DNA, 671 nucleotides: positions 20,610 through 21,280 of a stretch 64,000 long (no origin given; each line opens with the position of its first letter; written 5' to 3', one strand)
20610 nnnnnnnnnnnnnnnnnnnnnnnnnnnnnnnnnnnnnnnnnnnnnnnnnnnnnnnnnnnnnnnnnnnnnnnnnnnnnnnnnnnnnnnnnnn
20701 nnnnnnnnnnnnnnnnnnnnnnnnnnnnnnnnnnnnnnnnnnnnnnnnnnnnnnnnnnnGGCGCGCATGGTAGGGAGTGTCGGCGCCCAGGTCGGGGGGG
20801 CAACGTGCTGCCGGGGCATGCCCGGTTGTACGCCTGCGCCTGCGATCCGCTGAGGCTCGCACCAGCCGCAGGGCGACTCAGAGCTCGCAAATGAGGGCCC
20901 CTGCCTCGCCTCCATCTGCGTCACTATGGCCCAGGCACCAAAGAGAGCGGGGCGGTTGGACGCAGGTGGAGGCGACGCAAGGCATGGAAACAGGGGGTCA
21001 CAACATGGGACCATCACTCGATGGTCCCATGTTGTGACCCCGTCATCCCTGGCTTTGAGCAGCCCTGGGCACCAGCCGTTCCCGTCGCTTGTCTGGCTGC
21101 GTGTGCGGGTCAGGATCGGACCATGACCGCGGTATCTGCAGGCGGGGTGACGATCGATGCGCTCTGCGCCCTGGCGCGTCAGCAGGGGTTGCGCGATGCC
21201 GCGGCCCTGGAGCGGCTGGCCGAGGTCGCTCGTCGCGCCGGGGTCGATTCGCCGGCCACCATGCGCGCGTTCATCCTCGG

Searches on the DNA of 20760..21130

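Call 11: search_rna_families(source=window, start=20760, end=21130, threshold=evalue, max_evalue=10)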
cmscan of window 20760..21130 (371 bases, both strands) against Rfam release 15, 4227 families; matches with E-value up to 10: 22.
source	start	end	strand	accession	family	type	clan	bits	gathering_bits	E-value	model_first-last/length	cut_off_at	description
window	20992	21044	+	RF04038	mir-5985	Gene; miRNA;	-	31.8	100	0.00019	1-74/74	no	mir-5985 microRNA precursor family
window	20991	21043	-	RF04038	mir-5985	Gene; miRNA;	-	29.7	100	0.0007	1-74/74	no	mir-5985 microRNA precursor family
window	20946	21085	+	RF04119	MIR1858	Gene; miRNA;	-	27.4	137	0.011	1-197/197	no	MIR1858 microRNA precursor family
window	20900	20981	+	RF04240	mir-4716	Gene; miRNA;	-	26.4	76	0.002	1-84/84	no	mir-4716 microRNA precursor family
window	20900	20981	-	RF04240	mir-4716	Gene; miRNA;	-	25.7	76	0.0033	1-84/84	no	mir-4716 microRNA precursor family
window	20896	20983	+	RF03685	MIR9677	Gene; miRNA;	-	25.2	90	0.013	1-87/87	no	MIR9677 microRNA precursor family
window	20992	21043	+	RF03285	mir-564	Gene; miRNA;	-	24.6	80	0.094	1-82/82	no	mir-564 microRNA precursor family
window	20971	21065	-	RF04119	MIR1858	Gene; miRNA;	-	24.1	137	0.059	1-197/197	no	MIR1858 microRNA precursor family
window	20985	21051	-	RF00674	mir-187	Gene; miRNA;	-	23.2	58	0.0093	1-81/81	no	mir-187 microRNA precursor family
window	20996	21040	+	RF00941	mir-434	Gene; miRNA;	-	21.5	100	0.1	1-81/81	no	mir-434 microRNA precursor family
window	20902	20981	+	RF00915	mir-760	Gene; miRNA;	-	20.3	98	0.071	1-80/80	no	mir-760 microRNA precursor family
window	20964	21072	+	RF00690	MIR408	Gene; miRNA;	-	20.1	64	0.016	1-126/126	no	MIR408 microRNA precursor family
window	20984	21046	+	RF03484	mir-K12-10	Gene; miRNA;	-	18.9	70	0.53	1-70/70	no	mir-K12-10 microRNA precursor family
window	20993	21042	-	RF00983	mir-662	Gene; miRNA;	-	18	88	1.2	1-82/82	no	mir-662 microRNA precursor family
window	20993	21042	+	RF00983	mir-662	Gene; miRNA;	-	17.6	88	1.5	1-82/82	no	mir-662 microRNA precursor family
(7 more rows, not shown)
